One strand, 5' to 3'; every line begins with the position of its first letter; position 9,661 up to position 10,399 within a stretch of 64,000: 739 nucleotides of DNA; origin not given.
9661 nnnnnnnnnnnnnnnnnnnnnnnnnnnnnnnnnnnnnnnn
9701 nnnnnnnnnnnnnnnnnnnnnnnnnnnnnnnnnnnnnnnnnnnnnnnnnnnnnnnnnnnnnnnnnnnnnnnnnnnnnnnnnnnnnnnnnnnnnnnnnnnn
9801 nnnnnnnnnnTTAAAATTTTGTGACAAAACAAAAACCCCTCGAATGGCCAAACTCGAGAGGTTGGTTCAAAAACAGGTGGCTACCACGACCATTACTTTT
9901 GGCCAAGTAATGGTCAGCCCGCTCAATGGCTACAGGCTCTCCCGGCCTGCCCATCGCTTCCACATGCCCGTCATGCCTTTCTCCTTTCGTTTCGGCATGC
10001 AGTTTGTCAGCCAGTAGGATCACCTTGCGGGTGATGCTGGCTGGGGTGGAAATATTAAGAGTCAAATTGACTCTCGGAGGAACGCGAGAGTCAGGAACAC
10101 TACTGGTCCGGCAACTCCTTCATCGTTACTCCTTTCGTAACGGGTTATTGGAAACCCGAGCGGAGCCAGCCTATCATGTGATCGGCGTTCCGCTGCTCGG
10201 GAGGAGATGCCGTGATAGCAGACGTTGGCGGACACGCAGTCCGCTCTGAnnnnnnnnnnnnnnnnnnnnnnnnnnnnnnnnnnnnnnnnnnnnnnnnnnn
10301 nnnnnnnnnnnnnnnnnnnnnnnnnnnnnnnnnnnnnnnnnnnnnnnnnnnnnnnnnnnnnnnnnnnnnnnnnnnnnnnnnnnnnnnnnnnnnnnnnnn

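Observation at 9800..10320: GC-rich ~500-bp hairpin-dense island without a credible ORF (unassigned structured RNA?)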

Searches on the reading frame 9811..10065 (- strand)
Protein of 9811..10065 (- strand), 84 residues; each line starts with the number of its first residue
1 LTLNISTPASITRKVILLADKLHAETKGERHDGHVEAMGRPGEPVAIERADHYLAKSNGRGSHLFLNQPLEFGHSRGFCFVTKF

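Call 78: find_homologous_proteins(query=window:9811-10065:-, max_evalue=10)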
Query window:9811-10065:- (84 aa): 1 proteins with E <= 10 among 1 candidates.
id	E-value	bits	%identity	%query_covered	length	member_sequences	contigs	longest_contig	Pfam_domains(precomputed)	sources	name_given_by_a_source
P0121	4.7e-50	185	100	100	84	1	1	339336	-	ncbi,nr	ncbi:MAG: hypothetical protein HYX20_02560 [Candidatus Yanofskybacteria bacterium]|nr:hypothetical p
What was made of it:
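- On Protein-coding gene or decayed (frameshifted) foreign gene: The 84-aa sense ORF matches only this genome's own annotation among 5.8 billion proteins (call 78).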

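Call 79: search_protein_families(library=pfam, proteins=[window:9811-10065:-], max_evalue=1)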
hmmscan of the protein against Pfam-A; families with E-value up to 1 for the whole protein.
window:9811-10065:- (84 aa): 0 families

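Call 87: find_encoding_contigs(protein=P0121, flank=2500, max_places=3)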
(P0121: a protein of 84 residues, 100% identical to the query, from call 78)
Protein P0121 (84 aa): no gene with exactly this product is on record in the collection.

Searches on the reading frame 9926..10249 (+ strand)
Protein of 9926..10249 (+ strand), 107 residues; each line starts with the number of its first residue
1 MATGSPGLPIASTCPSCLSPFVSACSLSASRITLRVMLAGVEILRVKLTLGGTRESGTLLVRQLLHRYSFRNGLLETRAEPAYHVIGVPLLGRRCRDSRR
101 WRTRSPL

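Call 18: find_encoding_contigs(protein=window:9926-10249:+, flank=3000, max_places=10)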
Protein window:9926-10249:+ (107 aa): no gene with exactly this product is on record in the collection.
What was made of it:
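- Tried and rejected: The 107-aa and 84-aa ORFs are not on record (calls 18, 87).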

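Call 79: search_protein_families(library=pfam, proteins=[window:9926-10249:+], max_evalue=1)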
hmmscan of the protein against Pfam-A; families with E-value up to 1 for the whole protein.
window:9926-10249:+ (107 aa): 0 families
